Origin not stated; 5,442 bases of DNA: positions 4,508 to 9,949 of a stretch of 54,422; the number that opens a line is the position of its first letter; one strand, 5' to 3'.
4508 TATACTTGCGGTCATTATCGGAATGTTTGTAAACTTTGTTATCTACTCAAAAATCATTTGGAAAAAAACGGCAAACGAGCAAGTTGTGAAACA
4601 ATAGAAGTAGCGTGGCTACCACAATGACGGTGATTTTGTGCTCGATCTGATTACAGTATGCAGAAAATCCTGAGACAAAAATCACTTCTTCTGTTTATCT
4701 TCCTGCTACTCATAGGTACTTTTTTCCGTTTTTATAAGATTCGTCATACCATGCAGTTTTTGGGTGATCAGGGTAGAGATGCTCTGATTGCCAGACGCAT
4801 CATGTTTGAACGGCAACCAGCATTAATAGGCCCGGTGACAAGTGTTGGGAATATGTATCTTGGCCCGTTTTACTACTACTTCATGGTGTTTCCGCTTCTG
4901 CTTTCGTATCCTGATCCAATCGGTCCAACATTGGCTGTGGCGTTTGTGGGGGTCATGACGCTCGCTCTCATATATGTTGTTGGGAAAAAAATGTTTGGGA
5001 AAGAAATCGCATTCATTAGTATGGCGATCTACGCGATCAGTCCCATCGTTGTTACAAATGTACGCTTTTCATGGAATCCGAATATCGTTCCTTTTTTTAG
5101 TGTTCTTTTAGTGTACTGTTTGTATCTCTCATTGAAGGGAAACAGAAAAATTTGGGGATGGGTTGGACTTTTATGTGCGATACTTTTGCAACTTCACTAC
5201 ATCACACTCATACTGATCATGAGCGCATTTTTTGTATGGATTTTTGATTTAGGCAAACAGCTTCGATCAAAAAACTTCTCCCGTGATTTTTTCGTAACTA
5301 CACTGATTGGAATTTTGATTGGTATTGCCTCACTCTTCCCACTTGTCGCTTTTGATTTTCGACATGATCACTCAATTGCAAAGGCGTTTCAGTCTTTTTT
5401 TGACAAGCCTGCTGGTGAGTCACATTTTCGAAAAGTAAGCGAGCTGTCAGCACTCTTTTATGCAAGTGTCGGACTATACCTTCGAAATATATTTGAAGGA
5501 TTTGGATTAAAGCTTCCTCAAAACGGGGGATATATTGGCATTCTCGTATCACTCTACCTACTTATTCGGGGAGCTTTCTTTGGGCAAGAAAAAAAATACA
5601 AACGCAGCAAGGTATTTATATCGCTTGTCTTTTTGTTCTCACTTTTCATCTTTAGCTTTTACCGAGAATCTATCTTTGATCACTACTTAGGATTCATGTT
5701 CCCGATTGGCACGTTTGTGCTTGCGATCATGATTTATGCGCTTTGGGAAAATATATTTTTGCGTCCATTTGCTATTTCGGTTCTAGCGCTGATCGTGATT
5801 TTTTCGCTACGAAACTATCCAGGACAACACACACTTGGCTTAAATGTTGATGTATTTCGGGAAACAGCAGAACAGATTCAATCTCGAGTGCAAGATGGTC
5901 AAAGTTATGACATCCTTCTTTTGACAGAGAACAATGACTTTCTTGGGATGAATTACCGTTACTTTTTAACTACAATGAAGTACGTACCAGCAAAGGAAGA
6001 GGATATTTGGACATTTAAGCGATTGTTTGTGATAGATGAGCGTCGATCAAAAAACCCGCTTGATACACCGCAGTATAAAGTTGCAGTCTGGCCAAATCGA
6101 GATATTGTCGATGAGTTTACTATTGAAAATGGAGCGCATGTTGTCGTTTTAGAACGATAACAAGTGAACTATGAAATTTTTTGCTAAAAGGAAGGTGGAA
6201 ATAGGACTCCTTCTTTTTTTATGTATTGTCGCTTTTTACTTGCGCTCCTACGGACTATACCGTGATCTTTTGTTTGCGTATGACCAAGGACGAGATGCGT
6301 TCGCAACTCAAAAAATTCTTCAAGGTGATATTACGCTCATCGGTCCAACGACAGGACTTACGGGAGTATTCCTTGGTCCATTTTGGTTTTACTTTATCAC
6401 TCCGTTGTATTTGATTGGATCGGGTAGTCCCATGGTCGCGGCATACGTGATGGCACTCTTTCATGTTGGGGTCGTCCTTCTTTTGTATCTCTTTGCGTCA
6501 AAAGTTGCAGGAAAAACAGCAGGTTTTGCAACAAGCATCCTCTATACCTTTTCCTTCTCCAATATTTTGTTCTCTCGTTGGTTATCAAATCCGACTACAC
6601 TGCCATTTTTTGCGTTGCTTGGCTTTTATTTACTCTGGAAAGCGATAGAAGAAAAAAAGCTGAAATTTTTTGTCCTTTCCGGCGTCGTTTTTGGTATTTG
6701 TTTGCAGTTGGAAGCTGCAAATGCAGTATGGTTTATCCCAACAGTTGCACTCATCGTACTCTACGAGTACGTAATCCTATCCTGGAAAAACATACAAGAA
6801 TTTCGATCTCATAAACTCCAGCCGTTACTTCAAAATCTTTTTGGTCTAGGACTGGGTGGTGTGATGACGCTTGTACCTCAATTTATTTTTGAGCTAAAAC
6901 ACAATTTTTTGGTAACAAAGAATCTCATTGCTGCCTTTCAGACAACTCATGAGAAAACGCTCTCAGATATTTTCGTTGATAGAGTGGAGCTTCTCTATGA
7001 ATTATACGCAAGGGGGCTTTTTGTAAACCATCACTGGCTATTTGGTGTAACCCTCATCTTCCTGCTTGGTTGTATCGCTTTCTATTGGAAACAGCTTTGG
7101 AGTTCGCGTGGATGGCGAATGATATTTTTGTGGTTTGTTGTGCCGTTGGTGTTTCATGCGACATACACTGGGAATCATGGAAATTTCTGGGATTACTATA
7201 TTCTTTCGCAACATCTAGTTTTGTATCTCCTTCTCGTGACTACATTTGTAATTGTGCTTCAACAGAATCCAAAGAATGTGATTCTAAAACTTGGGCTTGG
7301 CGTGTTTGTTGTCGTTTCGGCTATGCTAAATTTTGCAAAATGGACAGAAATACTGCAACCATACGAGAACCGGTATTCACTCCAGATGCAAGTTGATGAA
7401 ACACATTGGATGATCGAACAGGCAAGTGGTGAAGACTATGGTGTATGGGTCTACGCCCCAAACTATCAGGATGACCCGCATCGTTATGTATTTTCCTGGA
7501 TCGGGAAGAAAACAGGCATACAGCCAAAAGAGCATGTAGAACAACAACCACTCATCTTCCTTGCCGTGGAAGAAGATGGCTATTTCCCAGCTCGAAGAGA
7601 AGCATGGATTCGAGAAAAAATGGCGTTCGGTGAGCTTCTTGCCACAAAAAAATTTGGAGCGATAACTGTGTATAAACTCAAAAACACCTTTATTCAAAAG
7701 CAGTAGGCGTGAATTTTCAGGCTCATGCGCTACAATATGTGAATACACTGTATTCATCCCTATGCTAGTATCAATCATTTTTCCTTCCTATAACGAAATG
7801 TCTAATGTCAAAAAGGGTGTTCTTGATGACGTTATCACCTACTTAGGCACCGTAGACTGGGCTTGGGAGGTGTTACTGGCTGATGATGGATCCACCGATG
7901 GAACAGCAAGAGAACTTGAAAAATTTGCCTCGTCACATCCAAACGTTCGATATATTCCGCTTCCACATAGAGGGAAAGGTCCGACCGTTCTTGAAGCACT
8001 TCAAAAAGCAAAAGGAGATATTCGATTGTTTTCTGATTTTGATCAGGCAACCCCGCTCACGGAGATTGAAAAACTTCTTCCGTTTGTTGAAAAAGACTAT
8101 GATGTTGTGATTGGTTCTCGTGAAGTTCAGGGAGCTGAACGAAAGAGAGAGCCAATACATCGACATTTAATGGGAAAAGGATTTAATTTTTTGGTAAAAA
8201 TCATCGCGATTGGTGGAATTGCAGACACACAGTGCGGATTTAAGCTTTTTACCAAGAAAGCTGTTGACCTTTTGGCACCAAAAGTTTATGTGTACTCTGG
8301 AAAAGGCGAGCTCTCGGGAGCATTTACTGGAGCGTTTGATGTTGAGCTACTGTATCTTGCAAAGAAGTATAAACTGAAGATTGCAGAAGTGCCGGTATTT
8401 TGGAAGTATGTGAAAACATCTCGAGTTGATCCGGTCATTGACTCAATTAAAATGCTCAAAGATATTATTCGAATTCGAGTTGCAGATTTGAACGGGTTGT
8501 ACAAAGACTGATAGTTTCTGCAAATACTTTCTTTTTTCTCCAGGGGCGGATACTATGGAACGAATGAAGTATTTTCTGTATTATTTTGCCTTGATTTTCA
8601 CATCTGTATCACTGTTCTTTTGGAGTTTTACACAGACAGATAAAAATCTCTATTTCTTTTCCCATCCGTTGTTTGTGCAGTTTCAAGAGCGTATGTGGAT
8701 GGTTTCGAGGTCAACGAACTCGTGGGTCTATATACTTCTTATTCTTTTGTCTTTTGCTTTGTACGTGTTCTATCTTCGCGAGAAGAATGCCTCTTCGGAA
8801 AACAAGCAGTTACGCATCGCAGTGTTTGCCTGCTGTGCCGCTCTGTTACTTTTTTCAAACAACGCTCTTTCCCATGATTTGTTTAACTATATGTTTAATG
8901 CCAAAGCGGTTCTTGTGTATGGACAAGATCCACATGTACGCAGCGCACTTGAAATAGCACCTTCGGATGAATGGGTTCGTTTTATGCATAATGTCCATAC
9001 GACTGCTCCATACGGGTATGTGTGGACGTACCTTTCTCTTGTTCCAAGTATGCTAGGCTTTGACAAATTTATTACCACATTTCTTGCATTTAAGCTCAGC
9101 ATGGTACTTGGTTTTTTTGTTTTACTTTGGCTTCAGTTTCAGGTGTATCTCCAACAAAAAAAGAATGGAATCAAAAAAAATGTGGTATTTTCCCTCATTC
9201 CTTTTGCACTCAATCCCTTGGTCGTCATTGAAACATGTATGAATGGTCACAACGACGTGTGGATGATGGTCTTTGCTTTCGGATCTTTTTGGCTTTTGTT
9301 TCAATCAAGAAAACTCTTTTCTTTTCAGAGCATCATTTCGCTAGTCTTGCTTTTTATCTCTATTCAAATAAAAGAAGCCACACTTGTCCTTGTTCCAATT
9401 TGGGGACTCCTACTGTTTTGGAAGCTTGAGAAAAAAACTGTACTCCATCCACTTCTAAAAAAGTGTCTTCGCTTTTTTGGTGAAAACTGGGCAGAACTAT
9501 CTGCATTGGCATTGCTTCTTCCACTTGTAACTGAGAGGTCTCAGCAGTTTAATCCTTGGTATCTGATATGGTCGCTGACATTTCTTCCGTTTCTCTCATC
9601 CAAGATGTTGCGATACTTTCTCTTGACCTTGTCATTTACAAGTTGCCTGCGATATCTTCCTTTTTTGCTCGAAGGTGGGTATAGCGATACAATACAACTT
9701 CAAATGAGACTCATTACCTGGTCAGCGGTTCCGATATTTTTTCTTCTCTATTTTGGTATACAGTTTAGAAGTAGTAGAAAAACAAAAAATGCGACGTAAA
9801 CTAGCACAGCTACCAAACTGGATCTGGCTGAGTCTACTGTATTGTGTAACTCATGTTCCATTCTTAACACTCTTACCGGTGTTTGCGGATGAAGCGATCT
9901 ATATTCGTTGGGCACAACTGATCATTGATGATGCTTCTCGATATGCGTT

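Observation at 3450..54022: Exceptionally GT-C-rich glycosylation island lacking the canonical O-antigen/capsule machinery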

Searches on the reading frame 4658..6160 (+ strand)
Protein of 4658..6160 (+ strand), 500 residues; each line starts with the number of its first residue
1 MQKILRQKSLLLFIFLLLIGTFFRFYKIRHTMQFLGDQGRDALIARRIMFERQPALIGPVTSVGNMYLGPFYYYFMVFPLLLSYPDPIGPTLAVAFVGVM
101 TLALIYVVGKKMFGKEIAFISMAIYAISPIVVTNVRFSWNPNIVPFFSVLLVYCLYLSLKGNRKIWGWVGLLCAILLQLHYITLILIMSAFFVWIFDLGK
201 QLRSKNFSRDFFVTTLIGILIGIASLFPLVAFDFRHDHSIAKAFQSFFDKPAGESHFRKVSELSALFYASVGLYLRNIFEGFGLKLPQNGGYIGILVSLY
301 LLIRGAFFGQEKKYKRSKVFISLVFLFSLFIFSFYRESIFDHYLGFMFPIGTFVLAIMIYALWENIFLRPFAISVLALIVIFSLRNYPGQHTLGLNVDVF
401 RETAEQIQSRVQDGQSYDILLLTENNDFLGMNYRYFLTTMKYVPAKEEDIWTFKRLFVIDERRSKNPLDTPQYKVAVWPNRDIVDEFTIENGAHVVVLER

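Call 5: search_protein_families(library=pfam, proteins=[window:4658-6160:+], max_evalue=0.01)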
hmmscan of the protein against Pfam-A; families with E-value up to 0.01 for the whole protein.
window:4658-6160:+ (500 aa): 1 family
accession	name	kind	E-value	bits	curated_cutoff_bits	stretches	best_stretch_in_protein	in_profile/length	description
PF13231.12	PMT_2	-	1.4e-08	35.6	26.1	1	70-204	4-140/160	Dolichyl-phosphate-mannose-protein mannosyltransferase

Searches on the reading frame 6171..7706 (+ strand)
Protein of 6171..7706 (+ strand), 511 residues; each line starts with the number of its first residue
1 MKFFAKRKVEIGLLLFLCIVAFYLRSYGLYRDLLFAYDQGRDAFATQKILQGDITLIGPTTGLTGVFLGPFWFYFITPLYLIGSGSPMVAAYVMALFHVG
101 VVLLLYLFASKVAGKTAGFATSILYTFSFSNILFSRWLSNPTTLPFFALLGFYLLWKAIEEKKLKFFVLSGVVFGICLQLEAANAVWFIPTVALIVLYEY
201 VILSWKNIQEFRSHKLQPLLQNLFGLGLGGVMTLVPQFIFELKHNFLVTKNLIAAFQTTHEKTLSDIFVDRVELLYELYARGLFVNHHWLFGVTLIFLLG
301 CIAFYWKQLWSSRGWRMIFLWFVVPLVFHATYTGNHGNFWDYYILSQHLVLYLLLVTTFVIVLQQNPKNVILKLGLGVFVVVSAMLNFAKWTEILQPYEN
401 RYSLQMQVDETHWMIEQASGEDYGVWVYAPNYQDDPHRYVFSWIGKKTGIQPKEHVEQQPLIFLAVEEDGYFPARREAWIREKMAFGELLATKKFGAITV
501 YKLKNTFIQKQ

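Call 5: search_protein_families(library=pfam, proteins=[window:6171-7706:+], max_evalue=0.01)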
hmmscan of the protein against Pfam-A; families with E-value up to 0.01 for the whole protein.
window:6171-7706:+ (511 aa): 1 family
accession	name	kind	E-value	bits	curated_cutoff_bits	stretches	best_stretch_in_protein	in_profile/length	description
PF13231.12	PMT_2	-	8.1e-06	26.6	26.1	1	70-196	4-129/160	Dolichyl-phosphate-mannose-protein mannosyltransferase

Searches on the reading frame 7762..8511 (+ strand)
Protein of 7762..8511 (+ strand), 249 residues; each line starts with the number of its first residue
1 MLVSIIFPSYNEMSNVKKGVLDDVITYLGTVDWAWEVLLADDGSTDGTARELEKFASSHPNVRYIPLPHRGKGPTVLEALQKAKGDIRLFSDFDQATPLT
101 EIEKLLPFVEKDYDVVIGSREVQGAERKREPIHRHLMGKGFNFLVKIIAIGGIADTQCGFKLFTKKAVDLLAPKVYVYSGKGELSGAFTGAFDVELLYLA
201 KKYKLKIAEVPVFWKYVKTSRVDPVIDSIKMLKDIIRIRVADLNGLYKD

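Call 5: search_protein_families(library=pfam, proteins=[window:7762-8511:+], max_evalue=0.01)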
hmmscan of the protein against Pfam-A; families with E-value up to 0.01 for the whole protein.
window:7762-8511:+ (249 aa): 2 families
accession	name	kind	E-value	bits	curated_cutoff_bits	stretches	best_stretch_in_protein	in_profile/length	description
PF00535.33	Glycos_transf_2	-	6.4e-24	85.2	23.3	1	4-168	1-164/168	Glycosyl transferase family 2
PF13641.12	Glyco_tranf_2_3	-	9.2e-05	23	27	1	34-134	30-137/230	Glycosyltransferase like family 2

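Call 87: search_protein_families(library=ncbifam, proteins=[window:7762-8511:+], max_evalue=0.00001)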
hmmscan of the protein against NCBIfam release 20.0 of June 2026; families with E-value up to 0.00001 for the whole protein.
window:7762-8511:+ (249 aa): 12 families
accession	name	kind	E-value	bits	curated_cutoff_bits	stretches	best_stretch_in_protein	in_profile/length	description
NF047588.1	GlcsyltransPgfSStrep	equivalog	3.6e-17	62.5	500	1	1-171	1-167/308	glycosyltransferase PgfS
NF007986.1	PRK10714.1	equivalog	6.2e-12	45.1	529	1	3-169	8-170/316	undecaprenyl-phosphate 4-deoxy-4-formamido-L-arabinose transferase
NF041391.1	DPhHxTase_Halo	equivalog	5.3e-11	41.9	375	1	9-169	3-151/213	dolichyl-phosphate hexose transferase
TIGR03937.1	PgaC_IcaA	equivalog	7.9e-09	34.9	422.3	1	2-92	46-133/407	poly-beta-1,6-N-acetyl-D-glucosamine synthase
NF058614.1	PPMAGASynPpgS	equivalog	2.9e-08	33.4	370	1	4-234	3-218/226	polyprenyl-phospho-N-acetylgalactosaminyl synthase PpgS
NF007482.0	PRK10073.1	equivalog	2.9e-08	33.1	423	1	3-115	8-117/334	glycosyltransferase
NF047683.1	TeichurnBiosyTuaG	equivalog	3e-08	33.6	400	1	2-112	7-114/252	teichuronic acid biosynthesis protein TuaG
TIGR04182.1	glyco_TIGR04182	equivalog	7.8e-08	32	325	1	3-237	2-216/293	S-layer glycoprotein N-glycosyltransferase AglJ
NF038302.1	EPS_HpsE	equivalog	2.7e-07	29.9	300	1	3-113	3-115/307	hormogonium polysaccharide biosynthesis glycosyltransferase HpsE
NF041875.1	EPS_EpsD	equivalog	1.7e-06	27.7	370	1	3-141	1-136/325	exopolysaccharide biosynthesis glycosyltransferase EpsD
NF010496.0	PRK13915.1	equivalog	2e-06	27.1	262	1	3-99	33-131/307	glucosyl-3-phosphoglycerate synthase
NF050050.1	ProtGlycPglI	equivalog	8.1e-06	25.4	500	0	3-142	4-137/306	GalNAc(5)-diNAcBac-PP-undecaprenol beta-1,3-glucosyltransferase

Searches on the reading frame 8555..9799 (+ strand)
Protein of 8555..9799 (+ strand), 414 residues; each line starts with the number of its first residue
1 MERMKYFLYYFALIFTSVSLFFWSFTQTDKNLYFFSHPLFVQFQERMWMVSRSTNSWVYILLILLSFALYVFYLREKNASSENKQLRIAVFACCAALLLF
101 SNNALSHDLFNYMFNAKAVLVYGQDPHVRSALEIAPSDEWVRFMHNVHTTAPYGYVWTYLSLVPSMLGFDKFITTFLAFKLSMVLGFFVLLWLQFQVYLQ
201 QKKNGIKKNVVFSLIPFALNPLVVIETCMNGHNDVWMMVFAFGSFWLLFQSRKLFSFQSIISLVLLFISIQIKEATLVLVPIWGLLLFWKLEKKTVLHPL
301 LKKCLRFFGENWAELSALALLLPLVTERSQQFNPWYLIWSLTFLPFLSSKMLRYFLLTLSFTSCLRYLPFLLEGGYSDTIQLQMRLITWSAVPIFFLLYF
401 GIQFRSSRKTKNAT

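Call 5: search_protein_families(library=pfam, proteins=[window:8555-9799:+], max_evalue=0.01)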
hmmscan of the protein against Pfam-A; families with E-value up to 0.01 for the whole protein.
window:8555-9799:+ (414 aa): 0 families

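Call 20: search_protein_families(library=ncbifam, proteins=[window:8555-9799:+], max_evalue=0.1)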
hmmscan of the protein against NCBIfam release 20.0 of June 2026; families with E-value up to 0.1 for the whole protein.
window:8555-9799:+ (414 aa): 1 family
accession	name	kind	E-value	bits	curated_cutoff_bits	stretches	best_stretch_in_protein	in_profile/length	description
TIGR03459.1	crt_membr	equivalog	1.1e-08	34.5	439.4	1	57-283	51-262/470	alpha-(1->6)-mannopyranosyltransferase A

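Call 79: search_solved_structures(query=window:8555-9799:+, max_evalue=10, show_alignments=1)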
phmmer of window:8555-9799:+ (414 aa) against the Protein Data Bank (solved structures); distinct sequences matched with E-value up to 10: 0.

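Call 81: search_protein_families(library=pfam, proteins=[window:8555-9799:+], max_evalue=1)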
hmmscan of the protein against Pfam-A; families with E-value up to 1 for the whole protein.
window:8555-9799:+ (414 aa): 0 families
